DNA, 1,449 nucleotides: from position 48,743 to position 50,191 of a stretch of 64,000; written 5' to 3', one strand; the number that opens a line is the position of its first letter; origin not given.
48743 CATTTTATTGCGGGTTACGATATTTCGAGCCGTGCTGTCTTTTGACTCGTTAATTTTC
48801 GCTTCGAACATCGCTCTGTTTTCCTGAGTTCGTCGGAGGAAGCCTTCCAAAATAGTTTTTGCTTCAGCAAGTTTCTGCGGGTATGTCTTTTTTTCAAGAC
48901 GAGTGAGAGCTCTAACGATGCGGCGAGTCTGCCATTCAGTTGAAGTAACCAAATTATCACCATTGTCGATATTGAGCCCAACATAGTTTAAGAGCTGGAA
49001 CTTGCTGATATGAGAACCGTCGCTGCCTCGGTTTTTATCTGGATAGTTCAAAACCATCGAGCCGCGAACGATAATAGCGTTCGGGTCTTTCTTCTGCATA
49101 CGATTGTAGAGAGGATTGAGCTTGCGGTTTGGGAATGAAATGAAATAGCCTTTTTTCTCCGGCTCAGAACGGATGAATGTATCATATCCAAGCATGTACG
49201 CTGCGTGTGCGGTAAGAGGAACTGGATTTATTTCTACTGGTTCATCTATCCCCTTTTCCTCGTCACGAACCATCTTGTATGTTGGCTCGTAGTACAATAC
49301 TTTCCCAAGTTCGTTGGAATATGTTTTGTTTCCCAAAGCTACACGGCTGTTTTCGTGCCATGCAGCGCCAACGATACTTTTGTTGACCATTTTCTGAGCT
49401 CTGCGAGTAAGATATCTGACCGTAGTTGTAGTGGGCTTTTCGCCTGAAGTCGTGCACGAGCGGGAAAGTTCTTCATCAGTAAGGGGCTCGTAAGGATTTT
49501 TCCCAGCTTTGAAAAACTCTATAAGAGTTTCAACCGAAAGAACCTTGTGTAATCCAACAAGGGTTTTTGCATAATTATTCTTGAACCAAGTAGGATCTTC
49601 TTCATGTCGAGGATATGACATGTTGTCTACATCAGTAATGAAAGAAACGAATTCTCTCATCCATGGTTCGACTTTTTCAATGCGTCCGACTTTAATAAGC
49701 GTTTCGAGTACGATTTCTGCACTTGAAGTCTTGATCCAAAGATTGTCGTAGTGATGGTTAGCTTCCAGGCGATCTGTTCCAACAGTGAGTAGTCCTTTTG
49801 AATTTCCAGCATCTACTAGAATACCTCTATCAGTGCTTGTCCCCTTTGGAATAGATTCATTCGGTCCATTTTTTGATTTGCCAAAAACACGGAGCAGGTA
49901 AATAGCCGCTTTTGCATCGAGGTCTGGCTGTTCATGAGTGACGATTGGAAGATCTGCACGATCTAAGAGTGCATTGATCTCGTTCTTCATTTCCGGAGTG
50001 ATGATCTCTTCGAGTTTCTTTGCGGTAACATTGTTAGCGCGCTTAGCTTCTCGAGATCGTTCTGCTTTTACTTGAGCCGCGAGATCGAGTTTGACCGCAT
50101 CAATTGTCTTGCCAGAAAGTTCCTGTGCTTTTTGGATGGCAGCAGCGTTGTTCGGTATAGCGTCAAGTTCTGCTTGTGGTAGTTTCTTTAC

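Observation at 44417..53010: Co-directional block of giant, highly charged proteins (901, 1096, 578 aa) plus three small ORFs, immediately upstream of uvrD-rsmA and the T4SS-like locus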

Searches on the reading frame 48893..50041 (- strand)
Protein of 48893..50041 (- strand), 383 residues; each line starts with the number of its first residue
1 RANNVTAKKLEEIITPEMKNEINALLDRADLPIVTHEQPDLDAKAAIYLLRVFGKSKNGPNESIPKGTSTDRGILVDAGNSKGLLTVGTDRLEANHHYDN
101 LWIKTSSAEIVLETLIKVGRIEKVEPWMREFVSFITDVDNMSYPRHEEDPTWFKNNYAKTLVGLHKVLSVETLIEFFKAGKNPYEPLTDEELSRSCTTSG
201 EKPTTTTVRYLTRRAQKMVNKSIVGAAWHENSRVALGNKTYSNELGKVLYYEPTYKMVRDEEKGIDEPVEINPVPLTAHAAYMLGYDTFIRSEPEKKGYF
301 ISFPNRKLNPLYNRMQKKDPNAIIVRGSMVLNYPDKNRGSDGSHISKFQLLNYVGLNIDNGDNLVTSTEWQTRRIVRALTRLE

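Call 26: predict_structure(alignment_id=A2)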
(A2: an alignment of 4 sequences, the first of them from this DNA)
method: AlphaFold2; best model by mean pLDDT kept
length: 373 residues; sequences in the alignment: 4
mean_pLDDT: 66.5   pTM: 0.68
mean pLDDT of the five models: 66.5, 64.4, 63.9, 61.7, 61.2
residues with pLDDT >= 90: 84; 70-90: 106; 50-70: 61; < 50: 122
segments of 3 or more residues with pLDDT < 50: 94-98, 227-251, 265-271, 283-304, 316-373
pLDDT, mean of each block of 10 residues (from residue 1): 85 93 89 86 89 74 82 75 88 54 92 92 93 69 71 90 90 93 93 71 88 74 49 34 40 66 50 55 44 39 48 50 35 34 37 32 28 28
secondary structure, 60 per line:
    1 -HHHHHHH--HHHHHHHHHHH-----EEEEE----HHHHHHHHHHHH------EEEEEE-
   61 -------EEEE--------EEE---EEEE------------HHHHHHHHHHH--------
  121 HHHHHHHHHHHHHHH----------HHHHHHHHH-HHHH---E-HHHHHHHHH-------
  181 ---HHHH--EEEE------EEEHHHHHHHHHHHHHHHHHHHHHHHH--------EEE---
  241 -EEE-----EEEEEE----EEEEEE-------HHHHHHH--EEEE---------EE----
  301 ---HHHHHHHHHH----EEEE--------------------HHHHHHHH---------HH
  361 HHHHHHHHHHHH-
elements in order: H2-8 H11-21 E27-31 H36-47 E54-59 E68-71 E80-82 E86-89 H102-112 H121-135 H146-154 H156-159 H165-173 H184-187 E190-193 E200-202 H203-226 E235-237 E242-244 E250-255 E260-265 H273-279 E282-285 H304-313 E318-321 H342-349 H359-372

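Call 28: search_protein_representatives(alignment_id=A2)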
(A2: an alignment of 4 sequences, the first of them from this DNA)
Query: 4 sequences, 368 profile positions. Proteins with E-value up to 0.001 (for the whole library): 408; up to 1e-10: 292; up to 1e-30: 27. The best 150 are listed.
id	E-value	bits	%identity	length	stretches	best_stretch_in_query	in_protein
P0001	1.0e-192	656.3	-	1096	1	1-368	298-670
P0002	5.7e-189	644.0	-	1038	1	1-367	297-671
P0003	9.8e-183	623.4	-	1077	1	1-368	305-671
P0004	2.9e-180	615.3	-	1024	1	1-368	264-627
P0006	1.6e-125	435.2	-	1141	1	1-367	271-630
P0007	6.3e-118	410.2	-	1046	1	1-367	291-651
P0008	1.2e-116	406.0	-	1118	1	2-367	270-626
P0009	4.7e-103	361.3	-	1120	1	1-366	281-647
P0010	3.4e-80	286.0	-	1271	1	9-365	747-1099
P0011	1.6e-49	185.2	-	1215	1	33-365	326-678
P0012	2.3e-47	178.0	-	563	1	27-346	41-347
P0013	4.0e-45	170.6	-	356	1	32-331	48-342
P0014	5.1e-42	160.5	-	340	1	33-325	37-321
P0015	8.3e-42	159.7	-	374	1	33-326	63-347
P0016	1.7e-40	155.4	-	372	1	19-331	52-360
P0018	2.6e-38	148.2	-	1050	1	33-325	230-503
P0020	3.7e-37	144.5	-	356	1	33-325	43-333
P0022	1.9e-35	138.8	-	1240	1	33-328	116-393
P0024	3.9e-34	134.5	-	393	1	21-328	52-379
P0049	2.0e-24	102.6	-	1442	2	179-354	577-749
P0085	9.3e-21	90.5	-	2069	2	34-204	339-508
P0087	1.6e-20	89.7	-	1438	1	25-294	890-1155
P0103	1.8e-19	86.3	-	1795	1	33-291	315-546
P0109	4.2e-19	85.0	-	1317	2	68-357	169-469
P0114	6.8e-19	84.3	-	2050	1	27-294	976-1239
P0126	3.2e-18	82.1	-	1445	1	15-322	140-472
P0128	6.6e-18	81.1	-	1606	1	26-294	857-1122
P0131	7.2e-18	81.0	-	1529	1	19-240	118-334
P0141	4.1e-17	78.5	-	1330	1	85-323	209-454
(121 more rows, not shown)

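Call 31: search_protein_families(library=pfam, alignment_id=A5, max_evalue=0.01)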
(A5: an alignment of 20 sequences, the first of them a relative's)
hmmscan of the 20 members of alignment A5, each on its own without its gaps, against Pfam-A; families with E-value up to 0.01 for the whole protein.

A. member 1, P0013 (356 aa): 0 families

B. families by the number of members that match (of 20 scanned): 2 families
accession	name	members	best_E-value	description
PF25561.1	QRICH1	1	0.001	QRICH1 domain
PF14479.11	HeLo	1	0.0055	Prion-inhibition and propagation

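Call 32: fold_search(model_id=the predicted structure, library=pdb)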
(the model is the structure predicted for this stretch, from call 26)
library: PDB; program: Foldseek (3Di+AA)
matches with E <= 10: 233; with E <= 0.001: 0
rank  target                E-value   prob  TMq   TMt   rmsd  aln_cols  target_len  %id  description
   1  8ioo_B                3.1e-01  0.30  0.20  0.22   8.1       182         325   16  Crystal structure of Deinococcus radiodurans RecJ-like protein in complex with Mg2+ (released 2024-03-20)
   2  5ipp_A                3.7e-01  0.54  0.22  0.25   7.5       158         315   18  Structure of Bacillus NanoRNase A active site mutant bound to a mononucleotide (released 2017-08-02)
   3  2zxr                  3.9e-01  0.47  0.22  0.14   5.4       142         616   16  Crystal structure of RecJ in complex with Mg2+ from Thermus thermophilus HB8 (released 2010-01-05)
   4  7e15_A                3.9e-01  0.25  0.25  0.21  11.4       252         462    9  Protein ternary complex working for DNA replication initiation (released 2021-10-06)
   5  6tvv_B                4.4e-01  0.21  0.25  0.22  12.3       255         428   10  Crystal structure of 3'-5' RecJ exonuclease from M. Jannaschii (released 2021-01-27)
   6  7ykv_A                4.4e-01  0.20  0.24  0.21  12.6       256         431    8  The structure of archaeal nuclease RecJ2 from Methanocaldococcus jannaschii (released 2023-07-26)
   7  5ghr_A                4.6e-01  0.25  0.26  0.22  11.5       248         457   10  DNA replication protein (released 2016-10-12)
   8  6tvv_A                4.6e-01  0.18  0.24  0.21  12.5       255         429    9  Crystal structure of 3'-5' RecJ exonuclease from M. Jannaschii (released 2021-01-27)
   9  5ghs_A                4.9e-01  0.35  0.23  0.20   5.7       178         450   10  DNA replication protein (released 2016-10-12)
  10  7yik_B                5.2e-01  0.25  0.27  0.24  10.6       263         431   10  The structure of archaeal nuclease RecJ2 from Methanocaldococcus jannaschii (released 2023-07-19)
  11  3fkj_A                5.5e-01  0.11  0.23  0.25  14.2       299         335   12  Crystal structure of a putative phosphosugar isomerase (stm_0572) from salmonella typhimurium lt2 at 2.12 A resolution (released 2009-01-13)
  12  5x4j                  5.8e-01  0.21  0.25  0.21  11.4       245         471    9  The crystal structure of Pyrococcus furiosus RecJ (Zn-soaking) (released 2018-02-14)
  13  7dnr_B                6.9e-01  0.10  0.18  0.19   9.6       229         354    7  Crystal Structure of Zn-bound SIS Domain of Glucosamine-6-P Synthase from E. coli (released 2021-12-15)
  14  7e15_D                7.4e-01  0.28  0.23  0.19   5.5       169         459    8  Protein ternary complex working for DNA replication initiation (released 2021-10-06)
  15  5o7f_B                7.8e-01  0.25  0.21  0.24   7.1       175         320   11  Structure of the inactive T.maritima PDE (TM1595) D80N D154N mutant with GMP and Mn2+ (released 2017-10-25)
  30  5cet                  1.6e+00  0.21  0.22  0.25   7.1       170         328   18  Crystal structure of Rv2837c (released 2015-12-23)
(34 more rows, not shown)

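Call 37: search_solved_structures(query=A6, max_evalue=10, show_alignments=3)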
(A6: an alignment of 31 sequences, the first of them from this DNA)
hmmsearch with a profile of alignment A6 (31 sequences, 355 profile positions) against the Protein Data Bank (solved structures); distinct sequences matched with E-value up to 10: 3.
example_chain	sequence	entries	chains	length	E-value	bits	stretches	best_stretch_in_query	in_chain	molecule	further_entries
6mtz_A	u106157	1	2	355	0.018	17.1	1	92-137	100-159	HepC.19480.a.B1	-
3mkq_B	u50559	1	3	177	0.41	12.7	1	186-274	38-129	Coatomer subunit alpha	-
9min_D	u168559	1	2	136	1.8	10.5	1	198-249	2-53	designed minibinder KH46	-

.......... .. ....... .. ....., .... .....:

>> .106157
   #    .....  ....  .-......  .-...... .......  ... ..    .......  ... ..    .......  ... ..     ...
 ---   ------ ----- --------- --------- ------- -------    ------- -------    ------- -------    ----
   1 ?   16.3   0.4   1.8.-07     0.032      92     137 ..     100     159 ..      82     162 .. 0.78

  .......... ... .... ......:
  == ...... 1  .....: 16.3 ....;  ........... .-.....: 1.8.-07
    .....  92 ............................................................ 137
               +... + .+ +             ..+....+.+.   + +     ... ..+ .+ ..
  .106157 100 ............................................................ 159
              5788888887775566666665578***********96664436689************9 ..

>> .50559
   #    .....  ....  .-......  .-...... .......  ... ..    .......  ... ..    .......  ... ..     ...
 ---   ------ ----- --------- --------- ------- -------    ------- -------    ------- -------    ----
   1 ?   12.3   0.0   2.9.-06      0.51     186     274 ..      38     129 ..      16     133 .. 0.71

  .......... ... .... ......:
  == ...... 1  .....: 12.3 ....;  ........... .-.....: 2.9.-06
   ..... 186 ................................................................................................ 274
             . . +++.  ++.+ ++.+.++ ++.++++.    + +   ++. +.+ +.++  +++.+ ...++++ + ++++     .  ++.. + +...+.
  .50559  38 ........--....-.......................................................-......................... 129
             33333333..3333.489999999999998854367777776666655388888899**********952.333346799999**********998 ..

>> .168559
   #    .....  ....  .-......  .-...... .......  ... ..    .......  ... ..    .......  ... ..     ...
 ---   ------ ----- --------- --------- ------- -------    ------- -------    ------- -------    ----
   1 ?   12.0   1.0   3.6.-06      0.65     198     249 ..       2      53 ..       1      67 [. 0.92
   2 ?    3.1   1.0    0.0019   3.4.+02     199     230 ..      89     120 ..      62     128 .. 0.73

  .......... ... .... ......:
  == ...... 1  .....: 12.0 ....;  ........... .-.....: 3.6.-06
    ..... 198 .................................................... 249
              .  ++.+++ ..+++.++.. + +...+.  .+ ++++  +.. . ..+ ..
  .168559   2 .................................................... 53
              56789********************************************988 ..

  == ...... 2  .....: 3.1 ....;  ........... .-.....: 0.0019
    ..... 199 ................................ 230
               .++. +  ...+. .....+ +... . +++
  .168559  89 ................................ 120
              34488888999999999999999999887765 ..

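Call 40: find_related_loci(query=A2, collection=genome_contigs, flank=10000)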
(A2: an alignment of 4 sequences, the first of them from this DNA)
Query A2 (373 aa) in genome_contigs; peptide patterns used: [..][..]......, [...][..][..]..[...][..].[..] (x = any residue, [..] = any of these).
299 stretches matched a pattern; 3 encode a relative of the query (tblastn E <= 1e-3); 3 distinct loci.
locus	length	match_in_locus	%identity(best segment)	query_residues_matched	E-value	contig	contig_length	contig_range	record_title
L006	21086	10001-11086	55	12-371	2e-130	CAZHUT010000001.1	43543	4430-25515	MAG TPA_asm: uncultured Candidatus Saccharibacteria bacterium isolate SRP135725_co3_414 genome assembly, contig: NODE_50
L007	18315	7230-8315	41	1-373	5e-91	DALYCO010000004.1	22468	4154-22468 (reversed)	MAG TPA_asm: Candidatus Paceibacterota bacterium isolate CTOTU14203 NODE_499_length_22468_cov_3.215366, whole genome sho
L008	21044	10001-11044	38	1-353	1e-77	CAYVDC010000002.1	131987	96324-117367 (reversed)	MAG TPA_asm: uncultured Candidatus Saccharibacteria bacterium isolate SRP170004_co1_265 genome assembly, contig: NODE_13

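Call 47: predict_structure(alignment_id=A6)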
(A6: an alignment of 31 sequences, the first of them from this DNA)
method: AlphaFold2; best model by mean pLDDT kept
length: 383 residues; sequences in the alignment: 31
mean_pLDDT: 91.6   pTM: 0.86
mean pLDDT of the five models: 91.6, 90.0, 89.9, 88.7, 86.8
residues with pLDDT >= 90: 305; 70-90: 61; 50-70: 12; < 50: 5
segments of 3 or more residues with pLDDT < 50: 362-366
pLDDT, mean of each block of 10 residues (from residue 1): 83 96 96 94 97 86 88 93 93 89 90 97 96 96 85 96 97 98 98 96 95 98 97 91 95 95 95 96 96 95 94 95 91 86 93 85 51 74 73
secondary structure, 60 per line:
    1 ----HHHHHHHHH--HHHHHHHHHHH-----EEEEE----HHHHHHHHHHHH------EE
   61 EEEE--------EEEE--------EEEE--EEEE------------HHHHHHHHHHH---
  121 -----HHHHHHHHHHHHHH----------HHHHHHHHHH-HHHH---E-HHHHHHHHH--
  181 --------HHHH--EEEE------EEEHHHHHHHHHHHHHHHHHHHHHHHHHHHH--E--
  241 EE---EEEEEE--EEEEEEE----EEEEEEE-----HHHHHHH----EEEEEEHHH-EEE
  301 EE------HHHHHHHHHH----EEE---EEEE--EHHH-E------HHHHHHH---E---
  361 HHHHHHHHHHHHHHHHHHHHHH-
elements in order: H5-13 H16-26 E32-36 H41-52 E59-64 E73-76 E85-88 E91-94 H107-117 H126-139 H150-159 H161-164 H170-178 H189-192 E195-198 E205-207 H208-235 E246-251 E254-260 E265-271 H277-283 E288-293 E298-302 H309-318 E323-325 E329-332 H347-353 H361-382

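Call 50: fold_search(model_id=the predicted structure, library=pdb)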
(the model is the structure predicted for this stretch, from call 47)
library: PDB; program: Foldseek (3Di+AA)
matches with E <= 10: 205; with E <= 0.001: 7
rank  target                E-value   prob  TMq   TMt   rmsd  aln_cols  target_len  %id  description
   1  7d62_B                5.5e-05  1.00  0.36  0.44   9.1       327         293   12  pGpG-specific phosphodiesterase - PggH from Vibrio cholrae (released 2020-10-28)
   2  5f55_A                1.7e-04  1.00  0.40  0.25   9.9       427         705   11  Structure of RecJ complexed with DNA (released 2016-06-15)
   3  6lrd_A                5.6e-04  0.99  0.40  0.25  10.2       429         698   12  Structure of RecJ complexed with a 5'-P-dSpacer-modified ssDNA (released 2020-08-26)
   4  7bih_B                6.3e-04  0.98  0.39  0.35  12.6       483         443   12  Crystal structure of RecJ-Cdc45 from Methanothermobacter Thermoautotrophicus in the closed state. (released 2022-07-27)
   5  2zxo                  6.7e-04  1.00  0.41  0.27  10.0       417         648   10  Crystal structure of RecJ from Thermus thermophilus HB8 (released 2010-01-05)
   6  5f56_A                8.4e-04  1.00  0.42  0.26   9.9       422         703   12  Structure of RecJ complexed with DNA and SSB-ct (released 2016-06-15)
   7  5f54                  9.5e-04  0.99  0.40  0.25  10.6       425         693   11  Structure of RecJ complexed with dTMP (released 2016-06-15)
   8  8j09_B                1.1e-03  0.97  0.39  0.29  13.6       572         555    8  Crystal structure of the Sld3 Cdc45-binding-domain, in complex with Cdc45 (released 2024-05-29)
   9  7bhi_A                1.1e-03  0.96  0.37  0.33  13.0       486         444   10  Crystal structure of RecJ-Cdc45 from Methanothermobacter Thermoautotrophicus (released 2022-07-20)
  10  7bhi_B                1.2e-03  0.96  0.38  0.34  12.6       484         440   10  Crystal structure of RecJ-Cdc45 from Methanothermobacter Thermoautotrophicus (released 2022-07-20)
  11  1ir6                  1.3e-03  0.97  0.35  0.35   9.9       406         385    8  Crystal structure of exonuclease RecJ bound to manganese (released 2002-05-15)
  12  3dev_A                1.5e-03  0.97  0.35  0.41   9.9       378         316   13  Crystal structure of SH1221 protein from Staphylococcus haemolyticus, Northeast Structural Genomics Consortium Target  (released 2008-08-05)
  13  5x4j                  1.6e-03  0.99  0.43  0.37  11.4       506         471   10  The crystal structure of Pyrococcus furiosus RecJ (Zn-soaking) (released 2018-02-14)
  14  5x4h                  1.6e-03  0.98  0.41  0.35  11.8       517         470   11  The crystal structure of Pyrococcus furiosus RecJ (wild-type) (released 2018-02-14)
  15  5ipp_B                1.6e-03  0.97  0.34  0.39  10.1       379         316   11  Structure of Bacillus NanoRNase A active site mutant bound to a mononucleotide (released 2017-08-02)
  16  7bih_A                1.9e-03  0.93  0.37  0.33  13.1       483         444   12  Crystal structure of RecJ-Cdc45 from Methanothermobacter Thermoautotrophicus in the closed state. (released 2022-07-27)
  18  8iu7_D                2.9e-03  0.96  0.35  0.39   9.4       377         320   11  Structure of Staphylococcus aureus NrnA (Pde2) in complex with Mg2+ (released 2024-04-24)
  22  8iu7_A                4.6e-03  0.96  0.39  0.44   8.9       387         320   10  Structure of Staphylococcus aureus NrnA (Pde2) in complex with Mg2+ (released 2024-04-24)
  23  8iu7_B                5.1e-03  0.92  0.34  0.38  10.4       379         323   12  Structure of Staphylococcus aureus NrnA (Pde2) in complex with Mg2+ (released 2024-04-24)
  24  5ipp_A                5.4e-03  0.91  0.35  0.40   9.8       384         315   12  Structure of Bacillus NanoRNase A active site mutant bound to a mononucleotide (released 2017-08-02)
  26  5cet                  6.8e-03  0.93  0.36  0.40   8.8       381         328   10  Crystal structure of Rv2837c (released 2015-12-23)
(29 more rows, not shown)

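Call 65: find_encoding_contigs(protein=P0010, flank=10000, max_places=2)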
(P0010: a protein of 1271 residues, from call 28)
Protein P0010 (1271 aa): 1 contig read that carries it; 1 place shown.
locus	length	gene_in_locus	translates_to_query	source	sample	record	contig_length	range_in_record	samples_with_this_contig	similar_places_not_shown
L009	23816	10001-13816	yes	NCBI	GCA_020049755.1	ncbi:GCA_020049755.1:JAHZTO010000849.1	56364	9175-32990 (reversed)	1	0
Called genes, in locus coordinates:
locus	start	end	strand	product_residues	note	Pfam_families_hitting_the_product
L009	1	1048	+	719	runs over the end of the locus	PF01138:RNase_PH, PF00013:KH_1, PF00575:S1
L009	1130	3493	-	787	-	PF13205:Big_5, PF01471:PG_binding_1 (weak)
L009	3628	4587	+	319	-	-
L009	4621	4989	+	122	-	PF01258:zf-dskA_traR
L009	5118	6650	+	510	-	PF05362:Lon_C (weak), PF13541:ChlI, PF01078:Mg_chelatase, PF07728:AAA_5 (weak), PF00493:MCM (weak), PF13335:Mg_chelatase_C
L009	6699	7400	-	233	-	-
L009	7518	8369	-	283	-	-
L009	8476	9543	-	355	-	PF01476:LysM (weak), PF23446:LysM1_NFP_LYK (faint), PF23473:LysM3_LYK4_5 (weak), PF01476:LysM, PF01551:Peptidase_M23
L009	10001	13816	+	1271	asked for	-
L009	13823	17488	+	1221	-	-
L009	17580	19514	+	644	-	PF00580:UvrD-helicase, PF13087:AAA_12 (faint), PF13245:AAA_19, PF13604:AAA_30 (faint), PF01443:Viral_helicase1 (faint), PF13401:AAA_22 (faint), PF13361:UvrD_C, PF13538:UvrD_C_2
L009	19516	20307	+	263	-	PF00398:RrnaAD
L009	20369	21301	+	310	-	-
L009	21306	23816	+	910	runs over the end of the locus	-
